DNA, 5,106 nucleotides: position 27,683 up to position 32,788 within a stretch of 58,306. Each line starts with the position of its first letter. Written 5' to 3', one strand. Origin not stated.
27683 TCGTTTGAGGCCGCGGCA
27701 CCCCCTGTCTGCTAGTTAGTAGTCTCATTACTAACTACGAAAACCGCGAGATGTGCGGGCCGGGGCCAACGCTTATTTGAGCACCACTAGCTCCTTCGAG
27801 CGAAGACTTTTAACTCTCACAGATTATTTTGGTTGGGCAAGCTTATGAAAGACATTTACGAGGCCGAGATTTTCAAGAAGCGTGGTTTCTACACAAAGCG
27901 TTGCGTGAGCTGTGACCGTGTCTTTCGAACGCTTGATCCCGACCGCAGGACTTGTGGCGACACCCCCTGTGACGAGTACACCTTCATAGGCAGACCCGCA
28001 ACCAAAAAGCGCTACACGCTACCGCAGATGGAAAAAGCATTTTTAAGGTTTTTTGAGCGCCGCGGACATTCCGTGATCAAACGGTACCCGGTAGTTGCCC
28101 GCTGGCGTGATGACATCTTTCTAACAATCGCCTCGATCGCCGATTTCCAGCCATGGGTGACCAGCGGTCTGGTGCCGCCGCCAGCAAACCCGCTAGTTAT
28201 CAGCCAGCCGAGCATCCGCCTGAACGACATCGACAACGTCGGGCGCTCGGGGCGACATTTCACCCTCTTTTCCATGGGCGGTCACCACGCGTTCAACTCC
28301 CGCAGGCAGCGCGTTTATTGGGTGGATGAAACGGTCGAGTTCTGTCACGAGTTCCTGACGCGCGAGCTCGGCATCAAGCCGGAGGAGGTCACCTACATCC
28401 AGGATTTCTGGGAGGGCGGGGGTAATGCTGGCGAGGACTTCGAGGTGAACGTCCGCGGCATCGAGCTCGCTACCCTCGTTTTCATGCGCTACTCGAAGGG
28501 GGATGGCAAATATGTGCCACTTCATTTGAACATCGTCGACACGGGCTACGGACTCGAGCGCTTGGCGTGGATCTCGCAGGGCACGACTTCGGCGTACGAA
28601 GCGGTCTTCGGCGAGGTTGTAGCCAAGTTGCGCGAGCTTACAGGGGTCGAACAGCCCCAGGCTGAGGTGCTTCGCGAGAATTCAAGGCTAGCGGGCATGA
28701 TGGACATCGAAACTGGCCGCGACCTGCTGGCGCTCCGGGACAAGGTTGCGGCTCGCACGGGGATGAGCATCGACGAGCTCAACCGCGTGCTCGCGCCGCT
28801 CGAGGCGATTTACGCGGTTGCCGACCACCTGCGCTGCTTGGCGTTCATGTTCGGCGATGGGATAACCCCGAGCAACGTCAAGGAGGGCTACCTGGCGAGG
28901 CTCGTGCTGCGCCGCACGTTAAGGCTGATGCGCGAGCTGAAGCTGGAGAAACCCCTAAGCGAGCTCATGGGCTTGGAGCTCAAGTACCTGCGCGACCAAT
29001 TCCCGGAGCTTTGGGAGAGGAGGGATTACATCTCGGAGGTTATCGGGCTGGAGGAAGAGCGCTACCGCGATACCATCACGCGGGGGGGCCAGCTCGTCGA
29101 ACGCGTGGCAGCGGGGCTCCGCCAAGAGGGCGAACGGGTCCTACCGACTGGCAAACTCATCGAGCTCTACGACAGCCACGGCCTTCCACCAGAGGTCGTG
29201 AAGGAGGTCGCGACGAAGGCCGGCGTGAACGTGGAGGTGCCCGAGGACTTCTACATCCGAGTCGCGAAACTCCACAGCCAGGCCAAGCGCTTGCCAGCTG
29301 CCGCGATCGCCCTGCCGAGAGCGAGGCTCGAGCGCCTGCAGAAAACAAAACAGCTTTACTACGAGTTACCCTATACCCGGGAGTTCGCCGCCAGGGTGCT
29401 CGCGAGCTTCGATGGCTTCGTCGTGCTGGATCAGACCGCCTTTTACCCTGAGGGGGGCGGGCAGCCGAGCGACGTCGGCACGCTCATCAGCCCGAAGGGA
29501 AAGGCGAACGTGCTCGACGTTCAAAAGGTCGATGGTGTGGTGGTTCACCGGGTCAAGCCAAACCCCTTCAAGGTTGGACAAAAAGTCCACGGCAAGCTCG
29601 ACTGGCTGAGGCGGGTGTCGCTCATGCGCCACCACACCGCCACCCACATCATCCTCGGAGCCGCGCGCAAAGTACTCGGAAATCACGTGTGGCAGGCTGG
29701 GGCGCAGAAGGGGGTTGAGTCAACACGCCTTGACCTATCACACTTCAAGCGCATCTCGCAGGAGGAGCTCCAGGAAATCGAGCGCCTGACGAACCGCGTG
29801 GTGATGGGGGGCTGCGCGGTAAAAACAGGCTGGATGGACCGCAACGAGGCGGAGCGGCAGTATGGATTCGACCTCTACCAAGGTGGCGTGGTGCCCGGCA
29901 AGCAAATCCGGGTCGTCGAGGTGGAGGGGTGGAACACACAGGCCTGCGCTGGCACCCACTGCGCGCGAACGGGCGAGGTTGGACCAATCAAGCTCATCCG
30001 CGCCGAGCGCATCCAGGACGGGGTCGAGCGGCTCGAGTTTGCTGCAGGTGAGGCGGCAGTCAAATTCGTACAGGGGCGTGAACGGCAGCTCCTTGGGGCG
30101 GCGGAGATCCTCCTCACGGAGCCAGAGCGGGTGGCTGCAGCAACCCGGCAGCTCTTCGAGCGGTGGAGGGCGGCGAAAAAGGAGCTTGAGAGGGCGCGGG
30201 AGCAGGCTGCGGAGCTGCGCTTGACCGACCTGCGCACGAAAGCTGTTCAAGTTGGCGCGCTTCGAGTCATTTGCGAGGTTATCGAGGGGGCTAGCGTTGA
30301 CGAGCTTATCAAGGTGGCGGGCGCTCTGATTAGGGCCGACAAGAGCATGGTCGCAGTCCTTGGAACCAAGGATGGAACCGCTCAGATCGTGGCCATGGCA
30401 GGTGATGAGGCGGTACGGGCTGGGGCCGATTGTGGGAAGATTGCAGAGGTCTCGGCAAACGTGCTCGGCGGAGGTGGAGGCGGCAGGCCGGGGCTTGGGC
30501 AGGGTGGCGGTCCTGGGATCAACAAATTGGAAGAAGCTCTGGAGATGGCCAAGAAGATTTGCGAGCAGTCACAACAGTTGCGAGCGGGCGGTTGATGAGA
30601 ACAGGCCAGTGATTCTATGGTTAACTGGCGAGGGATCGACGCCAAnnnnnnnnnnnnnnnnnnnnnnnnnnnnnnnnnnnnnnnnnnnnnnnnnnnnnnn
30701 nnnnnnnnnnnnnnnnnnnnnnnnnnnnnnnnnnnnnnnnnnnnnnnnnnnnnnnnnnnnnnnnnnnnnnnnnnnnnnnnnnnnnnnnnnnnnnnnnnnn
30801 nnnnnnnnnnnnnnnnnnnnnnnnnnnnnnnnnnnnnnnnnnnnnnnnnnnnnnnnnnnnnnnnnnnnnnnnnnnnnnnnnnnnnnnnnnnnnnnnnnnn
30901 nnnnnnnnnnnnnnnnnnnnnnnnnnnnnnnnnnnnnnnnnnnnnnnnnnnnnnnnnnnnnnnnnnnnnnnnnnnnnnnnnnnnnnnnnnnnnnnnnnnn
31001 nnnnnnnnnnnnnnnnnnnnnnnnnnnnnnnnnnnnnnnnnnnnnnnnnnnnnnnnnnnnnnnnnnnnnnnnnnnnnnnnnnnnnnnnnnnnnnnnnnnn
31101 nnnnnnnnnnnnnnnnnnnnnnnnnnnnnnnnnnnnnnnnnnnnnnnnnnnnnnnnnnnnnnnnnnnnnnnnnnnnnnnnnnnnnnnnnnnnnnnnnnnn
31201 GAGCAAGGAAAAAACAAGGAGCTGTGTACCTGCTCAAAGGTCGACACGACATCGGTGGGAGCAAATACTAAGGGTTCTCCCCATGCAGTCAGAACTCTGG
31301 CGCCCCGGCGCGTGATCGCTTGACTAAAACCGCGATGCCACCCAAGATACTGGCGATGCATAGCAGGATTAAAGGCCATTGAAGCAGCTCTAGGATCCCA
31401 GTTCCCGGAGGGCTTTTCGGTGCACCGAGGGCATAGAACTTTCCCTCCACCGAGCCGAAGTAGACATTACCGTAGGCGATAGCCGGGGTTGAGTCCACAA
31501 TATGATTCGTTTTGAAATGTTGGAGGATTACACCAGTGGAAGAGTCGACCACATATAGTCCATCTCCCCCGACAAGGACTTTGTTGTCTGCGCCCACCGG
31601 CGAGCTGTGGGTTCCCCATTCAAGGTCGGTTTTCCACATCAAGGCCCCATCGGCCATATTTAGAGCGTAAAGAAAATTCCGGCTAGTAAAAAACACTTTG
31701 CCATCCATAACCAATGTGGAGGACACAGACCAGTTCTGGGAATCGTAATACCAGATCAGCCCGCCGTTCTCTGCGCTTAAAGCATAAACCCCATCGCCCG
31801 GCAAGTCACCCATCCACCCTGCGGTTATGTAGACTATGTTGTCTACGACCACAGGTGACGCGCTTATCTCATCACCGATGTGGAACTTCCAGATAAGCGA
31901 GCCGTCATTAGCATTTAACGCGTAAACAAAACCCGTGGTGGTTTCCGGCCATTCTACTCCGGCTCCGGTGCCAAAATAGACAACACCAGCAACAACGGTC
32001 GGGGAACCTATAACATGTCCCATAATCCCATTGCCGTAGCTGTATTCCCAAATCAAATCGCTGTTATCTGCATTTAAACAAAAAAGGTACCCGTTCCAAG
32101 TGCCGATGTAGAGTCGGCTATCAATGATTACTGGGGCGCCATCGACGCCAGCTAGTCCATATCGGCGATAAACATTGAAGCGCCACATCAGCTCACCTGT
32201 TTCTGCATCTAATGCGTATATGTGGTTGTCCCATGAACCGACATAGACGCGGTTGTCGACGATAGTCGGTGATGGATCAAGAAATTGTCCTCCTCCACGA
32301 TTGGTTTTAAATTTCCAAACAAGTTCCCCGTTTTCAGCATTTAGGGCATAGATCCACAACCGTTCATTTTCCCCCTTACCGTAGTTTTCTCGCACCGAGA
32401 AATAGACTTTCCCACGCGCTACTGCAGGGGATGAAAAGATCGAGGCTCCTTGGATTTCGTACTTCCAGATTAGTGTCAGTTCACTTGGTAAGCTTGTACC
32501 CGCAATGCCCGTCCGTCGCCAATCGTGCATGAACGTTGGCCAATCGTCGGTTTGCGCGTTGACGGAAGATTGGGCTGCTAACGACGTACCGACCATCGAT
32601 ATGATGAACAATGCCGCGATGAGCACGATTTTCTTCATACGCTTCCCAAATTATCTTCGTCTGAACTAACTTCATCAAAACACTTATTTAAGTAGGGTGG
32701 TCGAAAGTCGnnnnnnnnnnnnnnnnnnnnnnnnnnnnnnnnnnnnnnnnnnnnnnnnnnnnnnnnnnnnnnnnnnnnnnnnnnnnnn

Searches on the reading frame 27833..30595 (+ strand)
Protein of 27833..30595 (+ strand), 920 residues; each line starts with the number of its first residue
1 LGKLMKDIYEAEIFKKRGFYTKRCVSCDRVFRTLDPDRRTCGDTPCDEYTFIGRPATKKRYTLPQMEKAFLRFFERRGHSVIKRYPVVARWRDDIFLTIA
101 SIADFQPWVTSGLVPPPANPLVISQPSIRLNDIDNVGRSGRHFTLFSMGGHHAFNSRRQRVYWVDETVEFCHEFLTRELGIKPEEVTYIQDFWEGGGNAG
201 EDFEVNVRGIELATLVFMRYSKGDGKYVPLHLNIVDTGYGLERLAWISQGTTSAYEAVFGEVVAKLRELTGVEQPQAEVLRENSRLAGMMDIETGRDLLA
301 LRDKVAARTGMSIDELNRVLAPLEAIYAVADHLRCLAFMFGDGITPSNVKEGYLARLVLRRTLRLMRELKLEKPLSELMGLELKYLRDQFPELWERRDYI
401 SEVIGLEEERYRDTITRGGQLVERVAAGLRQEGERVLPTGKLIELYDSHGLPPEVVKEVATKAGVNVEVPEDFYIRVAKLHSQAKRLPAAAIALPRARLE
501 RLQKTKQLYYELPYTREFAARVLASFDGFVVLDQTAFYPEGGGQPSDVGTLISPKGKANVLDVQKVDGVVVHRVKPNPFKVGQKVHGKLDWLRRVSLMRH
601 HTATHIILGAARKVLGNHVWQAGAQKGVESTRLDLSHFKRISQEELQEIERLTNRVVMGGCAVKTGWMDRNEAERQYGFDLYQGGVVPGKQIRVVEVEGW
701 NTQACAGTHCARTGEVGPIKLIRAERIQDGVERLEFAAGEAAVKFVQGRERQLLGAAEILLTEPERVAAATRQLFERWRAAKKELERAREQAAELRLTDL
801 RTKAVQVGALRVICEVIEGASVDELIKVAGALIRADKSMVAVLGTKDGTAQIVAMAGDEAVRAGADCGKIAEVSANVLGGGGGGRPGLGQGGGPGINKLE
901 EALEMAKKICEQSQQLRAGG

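Call 8: search_protein_families(library=ncbifam, proteins=[window:27833-30595:+], max_evalue=0.001)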
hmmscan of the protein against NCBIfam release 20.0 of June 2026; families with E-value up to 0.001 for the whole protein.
window:27833-30595:+ (920 aa): 5 families
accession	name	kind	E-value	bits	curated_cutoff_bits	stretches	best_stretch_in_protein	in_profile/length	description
TIGR03683.1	A-tRNA_syn_arch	equivalog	0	1226.6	744.7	1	8-908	3-899/902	alanine--tRNA ligase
TIGR00344.1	alaS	equivalog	1.5e-227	757.9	457.05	1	66-893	2-847/847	alanine--tRNA ligase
NF002436.0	PRK01584.1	equivalog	3e-60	204.3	529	4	325-469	275-420/595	alanine--tRNA ligase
NF040865.1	a_tRNA_ed_AlaXM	equivalog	1.2e-58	198.6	300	1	505-736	1-231/234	alanyl-tRNA editing protein AlaXM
NF006827.1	PRK09348.1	equivalog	0.00082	18.8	369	0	178-262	97-181/276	glycine--tRNA ligase subunit alpha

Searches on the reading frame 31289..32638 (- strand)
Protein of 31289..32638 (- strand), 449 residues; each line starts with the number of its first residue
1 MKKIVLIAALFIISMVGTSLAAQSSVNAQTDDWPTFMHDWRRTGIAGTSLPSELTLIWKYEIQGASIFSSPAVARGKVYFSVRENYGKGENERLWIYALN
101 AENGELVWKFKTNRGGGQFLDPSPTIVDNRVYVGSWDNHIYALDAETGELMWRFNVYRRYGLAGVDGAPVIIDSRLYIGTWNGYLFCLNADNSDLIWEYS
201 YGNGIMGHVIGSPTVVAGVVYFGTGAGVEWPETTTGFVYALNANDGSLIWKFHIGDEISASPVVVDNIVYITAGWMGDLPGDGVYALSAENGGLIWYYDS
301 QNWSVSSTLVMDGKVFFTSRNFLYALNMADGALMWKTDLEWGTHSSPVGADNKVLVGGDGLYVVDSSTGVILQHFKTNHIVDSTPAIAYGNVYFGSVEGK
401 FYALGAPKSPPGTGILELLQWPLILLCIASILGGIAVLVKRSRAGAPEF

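Call 8: search_protein_families(library=ncbifam, proteins=[window:31289-32638:-], max_evalue=0.001)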
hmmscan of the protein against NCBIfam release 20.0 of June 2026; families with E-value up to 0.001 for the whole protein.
window:31289-32638:- (449 aa): 7 families
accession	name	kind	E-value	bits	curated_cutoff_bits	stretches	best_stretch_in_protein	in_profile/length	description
NF053615.1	SerThrKinAfsKStmc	equivalog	3.1e-28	98.9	1300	3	69-221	652-788/809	protein serine/threonine kinase AfsK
TIGR03300.1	assembly_YfgL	equivalog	7.8e-28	97.2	285.2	3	96-198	117-215/377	outer membrane protein assembly factor BamB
NF008351.0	PRK11138.1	equivalog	5.4e-26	91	423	3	123-227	64-170/394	outer membrane protein assembly factor BamB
TIGR04528.1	acido_non_PQQ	subfamily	5.6e-24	84.8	650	3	100-253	28-180/493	acido-empty-quinoprotein group A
TIGR03075.1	PQQ_enz_alc_DH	subfamily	6.4e-21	74.5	480.05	3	53-155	46-147/530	PQQ-dependent dehydrogenase, methanol/ethanol family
TIGR03074.1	PQQ_membr_DH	subfamily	1.5e-10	39.6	832.65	1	105-156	184-241/783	membrane-bound PQQ-dependent dehydrogenase, glucose/quinate/shikimate family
NF041516.1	PA2928_fam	subfamily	9.7e-08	31.7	70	0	318-375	66-127/376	PA2928 family protein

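Call 55: search_protein_families(library=pfam, proteins=[window:31292-32638:-], max_evalue=0.001)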
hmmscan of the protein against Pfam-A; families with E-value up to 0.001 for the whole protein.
window:31292-32638:- (449 aa): 5 families
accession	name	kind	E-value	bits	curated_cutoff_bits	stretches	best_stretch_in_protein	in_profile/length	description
PF13570.13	Beta-prop_ACSF4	-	4.6e-44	151.6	133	3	95-222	72-190/329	Beta-alanine-activating enzyme, beta-propeller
PF13360.13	PQQ_2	-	4.3e-37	128.5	27.6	3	57-236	16-189/233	Outer membrane protein assembly factor BamB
PF01011.28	PQQ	-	1.1e-15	57.8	26.7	1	122-256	51-210/595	Glucose/ethanol/alcohol dehydrogenase, beta-propeller domain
PF25292.1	Beta-prop_CGLA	-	1.6e-06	28.3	26.8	0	235-331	53-147/316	Lambda-carrageenase beta-propeller domain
PF25293.1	Beta-prop_EMC1_N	-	4.2e-05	23.8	34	0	286-348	45-112/219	EMC1 N-terminal beta-propeller domain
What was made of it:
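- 31289..32638 (-): PQQ/BamB-like beta-propeller gene, the divergently transcribed partner of the giant gene. Pfam PQQ_2 and Beta-prop_ACSF4 hits (calls 8, 55).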
